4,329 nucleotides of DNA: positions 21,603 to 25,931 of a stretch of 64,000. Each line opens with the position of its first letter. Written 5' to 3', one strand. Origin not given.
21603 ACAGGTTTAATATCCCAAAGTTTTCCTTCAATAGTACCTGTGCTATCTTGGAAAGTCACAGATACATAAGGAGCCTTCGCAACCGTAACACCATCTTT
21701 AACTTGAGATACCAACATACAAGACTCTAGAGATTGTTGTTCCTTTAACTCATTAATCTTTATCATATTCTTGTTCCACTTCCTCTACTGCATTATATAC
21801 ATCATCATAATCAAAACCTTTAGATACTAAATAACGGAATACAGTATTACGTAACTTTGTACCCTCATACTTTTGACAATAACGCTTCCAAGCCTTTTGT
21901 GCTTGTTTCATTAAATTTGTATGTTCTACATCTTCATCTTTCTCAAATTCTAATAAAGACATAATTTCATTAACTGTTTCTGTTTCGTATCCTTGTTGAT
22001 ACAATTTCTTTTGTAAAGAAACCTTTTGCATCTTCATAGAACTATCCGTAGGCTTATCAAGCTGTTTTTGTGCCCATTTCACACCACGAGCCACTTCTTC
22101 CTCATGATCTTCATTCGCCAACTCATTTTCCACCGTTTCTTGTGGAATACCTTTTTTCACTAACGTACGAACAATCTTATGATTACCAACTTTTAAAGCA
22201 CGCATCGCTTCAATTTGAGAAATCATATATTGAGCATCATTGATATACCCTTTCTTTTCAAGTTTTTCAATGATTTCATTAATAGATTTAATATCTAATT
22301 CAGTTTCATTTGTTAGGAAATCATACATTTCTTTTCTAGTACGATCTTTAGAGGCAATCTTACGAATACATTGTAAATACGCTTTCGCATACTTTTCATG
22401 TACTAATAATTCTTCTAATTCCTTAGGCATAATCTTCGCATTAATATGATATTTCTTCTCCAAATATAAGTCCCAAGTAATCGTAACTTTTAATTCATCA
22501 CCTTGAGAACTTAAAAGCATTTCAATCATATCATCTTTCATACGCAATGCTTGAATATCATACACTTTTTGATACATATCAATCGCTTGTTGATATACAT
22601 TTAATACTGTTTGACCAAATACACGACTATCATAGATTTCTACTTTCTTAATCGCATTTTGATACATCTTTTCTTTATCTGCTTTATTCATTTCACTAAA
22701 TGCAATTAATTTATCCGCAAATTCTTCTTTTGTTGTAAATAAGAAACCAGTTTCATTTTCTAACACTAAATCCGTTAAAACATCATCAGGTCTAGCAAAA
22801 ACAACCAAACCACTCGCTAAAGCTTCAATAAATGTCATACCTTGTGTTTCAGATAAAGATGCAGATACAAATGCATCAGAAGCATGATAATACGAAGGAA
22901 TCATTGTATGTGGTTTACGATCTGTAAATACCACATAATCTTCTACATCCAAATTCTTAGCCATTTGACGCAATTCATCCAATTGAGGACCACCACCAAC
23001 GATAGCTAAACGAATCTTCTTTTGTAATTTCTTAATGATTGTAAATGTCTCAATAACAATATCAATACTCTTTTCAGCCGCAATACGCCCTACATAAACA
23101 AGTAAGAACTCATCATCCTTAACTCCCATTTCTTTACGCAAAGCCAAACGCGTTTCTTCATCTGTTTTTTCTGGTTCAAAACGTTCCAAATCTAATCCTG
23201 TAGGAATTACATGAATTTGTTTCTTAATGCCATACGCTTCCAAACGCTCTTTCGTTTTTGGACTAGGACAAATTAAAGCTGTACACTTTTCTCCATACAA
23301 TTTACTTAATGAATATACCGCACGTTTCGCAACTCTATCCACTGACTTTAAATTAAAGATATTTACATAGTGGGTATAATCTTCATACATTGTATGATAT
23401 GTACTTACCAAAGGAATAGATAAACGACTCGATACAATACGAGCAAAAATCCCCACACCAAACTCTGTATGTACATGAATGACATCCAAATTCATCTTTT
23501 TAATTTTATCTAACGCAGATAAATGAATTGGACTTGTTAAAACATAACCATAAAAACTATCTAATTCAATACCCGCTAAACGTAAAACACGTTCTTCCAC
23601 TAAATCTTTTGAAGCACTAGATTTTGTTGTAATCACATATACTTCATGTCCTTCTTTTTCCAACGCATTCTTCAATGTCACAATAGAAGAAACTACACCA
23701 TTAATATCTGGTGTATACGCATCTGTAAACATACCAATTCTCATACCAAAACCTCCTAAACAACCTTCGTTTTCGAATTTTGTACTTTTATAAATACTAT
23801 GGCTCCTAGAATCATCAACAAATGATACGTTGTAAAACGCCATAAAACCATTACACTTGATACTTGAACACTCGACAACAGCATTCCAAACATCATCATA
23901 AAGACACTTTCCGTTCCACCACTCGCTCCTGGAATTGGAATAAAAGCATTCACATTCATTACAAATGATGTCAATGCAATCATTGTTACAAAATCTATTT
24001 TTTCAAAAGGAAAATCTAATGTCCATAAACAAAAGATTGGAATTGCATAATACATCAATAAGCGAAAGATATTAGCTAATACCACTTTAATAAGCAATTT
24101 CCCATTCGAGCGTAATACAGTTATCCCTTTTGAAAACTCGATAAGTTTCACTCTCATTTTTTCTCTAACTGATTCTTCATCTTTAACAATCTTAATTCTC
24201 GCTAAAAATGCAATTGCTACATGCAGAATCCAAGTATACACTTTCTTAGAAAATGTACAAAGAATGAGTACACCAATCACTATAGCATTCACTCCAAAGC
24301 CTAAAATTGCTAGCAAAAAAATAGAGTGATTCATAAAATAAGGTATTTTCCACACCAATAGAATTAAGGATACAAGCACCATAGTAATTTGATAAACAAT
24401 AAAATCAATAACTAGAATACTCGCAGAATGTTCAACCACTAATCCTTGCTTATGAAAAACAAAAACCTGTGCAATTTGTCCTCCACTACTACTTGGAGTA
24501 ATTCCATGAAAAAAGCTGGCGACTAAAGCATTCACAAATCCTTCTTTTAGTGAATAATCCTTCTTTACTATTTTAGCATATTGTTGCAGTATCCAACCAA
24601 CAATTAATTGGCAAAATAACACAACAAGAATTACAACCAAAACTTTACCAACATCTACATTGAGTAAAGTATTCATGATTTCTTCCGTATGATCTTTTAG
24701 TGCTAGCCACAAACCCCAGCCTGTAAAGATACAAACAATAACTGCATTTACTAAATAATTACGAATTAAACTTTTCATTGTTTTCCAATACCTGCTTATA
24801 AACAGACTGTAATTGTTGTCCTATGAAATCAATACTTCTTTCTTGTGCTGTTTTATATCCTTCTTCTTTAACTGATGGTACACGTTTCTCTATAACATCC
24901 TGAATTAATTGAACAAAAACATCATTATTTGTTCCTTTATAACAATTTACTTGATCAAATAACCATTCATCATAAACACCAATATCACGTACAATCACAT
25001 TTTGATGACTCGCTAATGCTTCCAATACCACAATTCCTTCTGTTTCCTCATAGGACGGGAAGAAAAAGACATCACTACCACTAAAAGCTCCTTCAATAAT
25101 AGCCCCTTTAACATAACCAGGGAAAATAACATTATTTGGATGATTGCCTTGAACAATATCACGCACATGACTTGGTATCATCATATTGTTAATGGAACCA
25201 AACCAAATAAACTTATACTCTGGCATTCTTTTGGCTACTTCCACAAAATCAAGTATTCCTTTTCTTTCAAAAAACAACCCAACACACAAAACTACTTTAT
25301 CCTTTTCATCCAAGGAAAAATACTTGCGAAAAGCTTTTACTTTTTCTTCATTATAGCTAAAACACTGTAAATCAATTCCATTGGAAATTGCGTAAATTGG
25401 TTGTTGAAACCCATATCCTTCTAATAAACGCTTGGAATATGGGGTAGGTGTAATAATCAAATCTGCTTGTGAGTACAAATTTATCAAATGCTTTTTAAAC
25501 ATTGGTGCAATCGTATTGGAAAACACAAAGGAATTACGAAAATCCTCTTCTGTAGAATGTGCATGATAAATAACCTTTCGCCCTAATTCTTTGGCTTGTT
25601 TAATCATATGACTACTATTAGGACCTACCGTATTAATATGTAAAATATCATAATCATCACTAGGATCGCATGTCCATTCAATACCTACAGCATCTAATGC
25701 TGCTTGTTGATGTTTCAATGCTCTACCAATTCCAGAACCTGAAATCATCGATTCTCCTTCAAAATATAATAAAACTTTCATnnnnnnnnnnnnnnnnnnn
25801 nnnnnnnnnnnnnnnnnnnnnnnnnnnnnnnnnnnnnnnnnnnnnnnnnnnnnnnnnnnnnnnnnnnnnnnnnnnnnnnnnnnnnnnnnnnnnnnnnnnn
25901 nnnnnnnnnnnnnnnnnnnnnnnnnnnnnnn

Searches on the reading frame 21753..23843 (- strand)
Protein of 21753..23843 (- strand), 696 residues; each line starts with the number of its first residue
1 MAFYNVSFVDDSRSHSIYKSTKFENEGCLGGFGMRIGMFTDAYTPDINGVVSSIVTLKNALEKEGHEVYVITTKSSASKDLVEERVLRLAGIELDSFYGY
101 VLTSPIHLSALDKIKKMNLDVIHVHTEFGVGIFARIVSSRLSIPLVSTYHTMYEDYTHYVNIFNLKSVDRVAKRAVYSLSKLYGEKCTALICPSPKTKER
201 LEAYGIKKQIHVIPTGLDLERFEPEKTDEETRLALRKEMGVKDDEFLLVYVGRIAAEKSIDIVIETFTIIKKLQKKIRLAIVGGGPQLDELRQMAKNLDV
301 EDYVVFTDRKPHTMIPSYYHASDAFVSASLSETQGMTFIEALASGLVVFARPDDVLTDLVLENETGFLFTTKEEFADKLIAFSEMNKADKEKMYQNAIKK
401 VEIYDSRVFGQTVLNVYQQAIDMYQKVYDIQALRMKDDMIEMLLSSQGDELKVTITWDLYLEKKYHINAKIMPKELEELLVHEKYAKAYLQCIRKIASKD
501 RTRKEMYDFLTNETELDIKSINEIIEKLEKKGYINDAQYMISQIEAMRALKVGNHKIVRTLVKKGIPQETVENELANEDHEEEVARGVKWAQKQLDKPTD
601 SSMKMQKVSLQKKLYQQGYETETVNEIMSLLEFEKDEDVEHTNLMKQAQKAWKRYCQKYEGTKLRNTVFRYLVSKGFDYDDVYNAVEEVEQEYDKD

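Call 12: search_protein_families(library=pfam, proteins=[window:21753-23843:-])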
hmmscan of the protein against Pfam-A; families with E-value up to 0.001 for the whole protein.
window:21753-23843:- (696 aa): 9 families
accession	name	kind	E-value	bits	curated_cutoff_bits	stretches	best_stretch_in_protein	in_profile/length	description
PF00534.26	Glycos_transf_1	-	8.8e-34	117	26.4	1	235-399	5-171/172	Glycosyl transferases group 1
PF13439.12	Glyco_transf_4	-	6.1e-32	111.4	28.5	1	47-221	1-170/170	Glycosyltransferase Family 4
PF13692.12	Glyco_trans_1_4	-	1.5e-24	87.3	27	1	247-381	3-138/142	Glycosyl transferases group 1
PF13579.12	Glyco_trans_4_4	-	3.3e-15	57.2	29.7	1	49-216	2-158/158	Glycosyl transferase 4-like domain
PF21981.2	RecX_HTH3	-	7.7e-12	45.6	26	1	642-685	5-47/48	RecX, third three-helix domain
PF21982.2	RecX_HTH1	-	1.7e-09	37.9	26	0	488-510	1-23/40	RecX, first three-helix domain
PF13477.12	Glyco_trans_4_2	-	3.5e-07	30.9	23.4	1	59-150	18-107/139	Glycosyl transferase 4-like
PF13524.12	Glyco_trans_1_2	-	7.3e-05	23.2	25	1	271-401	7-129/144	Glycosyl transferase-like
PF10727.15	Rossmann-like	-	0.00066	19.9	23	0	55-90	27-62/131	Rossmann-like domain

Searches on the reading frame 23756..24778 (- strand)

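Call 12: search_protein_families(library=pfam, proteins=[window:23756-24778:-])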
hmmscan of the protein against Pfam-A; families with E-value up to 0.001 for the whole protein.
window:23756-24778:- (340 aa): 1 family
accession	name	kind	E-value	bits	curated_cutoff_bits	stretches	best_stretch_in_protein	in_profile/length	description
PF03706.18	LPG_synthase_TM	-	5.8e-31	108.5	33.4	1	16-325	5-302/302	Lysylphosphatidylglycerol synthase TM region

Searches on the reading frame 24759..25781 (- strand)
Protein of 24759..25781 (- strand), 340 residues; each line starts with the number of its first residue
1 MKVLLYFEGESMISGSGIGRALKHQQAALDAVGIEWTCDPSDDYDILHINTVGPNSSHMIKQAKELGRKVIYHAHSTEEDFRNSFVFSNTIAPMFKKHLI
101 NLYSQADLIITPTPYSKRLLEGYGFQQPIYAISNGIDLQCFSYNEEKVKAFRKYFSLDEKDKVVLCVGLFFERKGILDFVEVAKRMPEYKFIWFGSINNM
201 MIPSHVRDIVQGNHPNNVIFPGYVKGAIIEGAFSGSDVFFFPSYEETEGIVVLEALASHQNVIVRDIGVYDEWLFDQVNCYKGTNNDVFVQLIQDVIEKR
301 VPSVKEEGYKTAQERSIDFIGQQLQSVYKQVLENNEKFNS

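Call 9: find_encoding_contigs(protein=window:24759-25781:-, flank=3000, max_places=6)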
Protein window:24759-25781:- (340 aa): 5 contigs read that carry it; 1 place shown.
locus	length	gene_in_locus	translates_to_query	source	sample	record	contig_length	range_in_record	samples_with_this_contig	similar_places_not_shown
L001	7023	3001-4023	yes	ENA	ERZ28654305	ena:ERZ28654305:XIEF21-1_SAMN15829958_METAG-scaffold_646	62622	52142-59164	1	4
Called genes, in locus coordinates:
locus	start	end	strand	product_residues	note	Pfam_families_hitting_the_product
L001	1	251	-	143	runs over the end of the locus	-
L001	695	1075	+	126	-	PF06397:Desulfoferrod_N (weak), PF01880:Desulfoferrodox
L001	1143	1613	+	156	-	-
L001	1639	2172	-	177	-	PF01965:DJ-1_PfpI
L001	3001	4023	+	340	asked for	PF13439:Glyco_transf_4, PF00534:Glycos_transf_1, PF13692:Glyco_trans_1_4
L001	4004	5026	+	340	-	PF03706:LPG_synthase_TM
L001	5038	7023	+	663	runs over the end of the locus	PF13439:Glyco_transf_4, PF13477:Glyco_trans_4_2 (weak), PF13579:Glyco_trans_4_4, PF00534:Glycos_transf_1, PF13692:Glyco_trans_1_4, PF21982:RecX_HTH1 (faint), PF21981:RecX_HTH3 (weak)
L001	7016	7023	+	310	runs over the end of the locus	PF01336:tRNA_anti-codon (weak), PF01966:HD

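Call 11: find_related_loci(query=window:24759-25781:-, collection=genome_contigs, flank=6000)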
Query window:24759-25781:- (340 aa) in genome_contigs; peptide patterns used: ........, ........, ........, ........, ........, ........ (x = any residue, [..] = any of these).
207 stretches matched a pattern; 185 encode a relative of the query (tblastn E <= 1e-3); the best 80 are kept; 80 distinct loci.
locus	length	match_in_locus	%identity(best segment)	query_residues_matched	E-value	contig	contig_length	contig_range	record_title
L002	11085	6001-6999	67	1-333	6e-155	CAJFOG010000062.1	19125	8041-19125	uncultured Eubacterium sp. isolate Coassembly_mag_283 genome assembly, contig: MAGpy_11413_min2k_bin_283_fak87_482224, w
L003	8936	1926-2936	63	1-337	5e-149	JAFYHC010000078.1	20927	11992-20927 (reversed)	MAG: Solobacterium sp. isolate RGIG7085 Sheep_Rumen.Co__c3003049, whole genome shotgun sequence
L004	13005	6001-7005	65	1-335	2e-147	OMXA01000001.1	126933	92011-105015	uncultured Erysipelotrichaceae bacterium isolate RUG050 genome assembly, contig: scaffold_106, whole genome shotgun sequ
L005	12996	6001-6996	65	1-332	4e-147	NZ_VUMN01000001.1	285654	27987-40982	Stecheria intestinalis strain Oil+RF-744-GAM-WT-6 seq1, whole genome shotgun sequence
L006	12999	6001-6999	60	1-332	6e-139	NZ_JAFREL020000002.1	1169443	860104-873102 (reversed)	Candidatus Enterococcus ferrettii strain 665A scaffold00002, whole genome shotgun sequence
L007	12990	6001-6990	62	1-331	2e-138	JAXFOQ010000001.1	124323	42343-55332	MAG: Erysipelotrichaceae bacterium isolate SUG2322 k141_4090966, whole genome shotgun sequence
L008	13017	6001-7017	59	1-340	1e-138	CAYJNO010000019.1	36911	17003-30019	MAG TPA_asm: uncultured Erysipelotrichaceae bacterium isolate ERP123703_co3_54 genome assembly, contig: NODE_1160_length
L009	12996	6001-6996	55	1-333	1e-122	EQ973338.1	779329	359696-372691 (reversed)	Clostridium methylpentosum DSM 5476 Scfld0 genomic scaffold, whole genome shotgun sequence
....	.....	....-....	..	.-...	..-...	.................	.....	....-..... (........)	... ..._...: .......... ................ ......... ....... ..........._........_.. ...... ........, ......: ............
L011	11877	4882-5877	54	1-332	2e-122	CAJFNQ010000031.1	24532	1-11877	Candidatus Metaruminococcus gallistercoris isolate Coassembly_mag_135 genome assembly, contig: MAGpy_11413_min2k_bin_135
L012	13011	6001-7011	56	1-338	2e-118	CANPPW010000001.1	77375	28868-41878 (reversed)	MAG TPA_asm: uncultured Tenericutes bacterium isolate SRR15730559_bin.36_metawrap_v1.3_MAG genome assembly, contig: NODE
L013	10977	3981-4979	54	1-334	5e-118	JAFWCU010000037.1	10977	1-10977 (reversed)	MAG: Clostridia bacterium isolate RGIG5622 Sheep_Duodenum-3__c712053, whole genome shotgun sequence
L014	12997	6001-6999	54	1-334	5e-118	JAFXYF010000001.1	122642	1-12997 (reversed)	MAG: Bacilli bacterium isolate RGIG6854 Sheep_Rumen-4__c49370, whole genome shotgun sequence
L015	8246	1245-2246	54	1-335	1e-117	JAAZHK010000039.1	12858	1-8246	MAG: Mycoplasmatota bacterium isolate AS15tlH2ME_227 35758_AS15, whole genome shotgun sequence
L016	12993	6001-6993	52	1-331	1e-117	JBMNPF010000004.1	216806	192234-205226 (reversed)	MAG: Oscillospiraceae bacterium isolate SBF912SR2HQ0005 scaffold_147_c1, whole genome shotgun sequence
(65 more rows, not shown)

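Call 12: search_protein_families(library=pfam, proteins=[window:24759-25781:-])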
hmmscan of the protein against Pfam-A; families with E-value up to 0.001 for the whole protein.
window:24759-25781:- (340 aa): 3 families
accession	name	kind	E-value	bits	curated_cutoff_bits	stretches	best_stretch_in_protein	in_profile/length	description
PF00534.26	Glycos_transf_1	-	6.7e-18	65.3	26.4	1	151-300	5-159/172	Glycosyl transferases group 1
PF13439.12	Glyco_transf_4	-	1.2e-14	55.1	28.5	1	43-139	72-169/170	Glycosyltransferase Family 4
PF13692.12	Glyco_trans_1_4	-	4.2e-14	53.4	27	1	162-284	2-125/142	Glycosyl transferases group 1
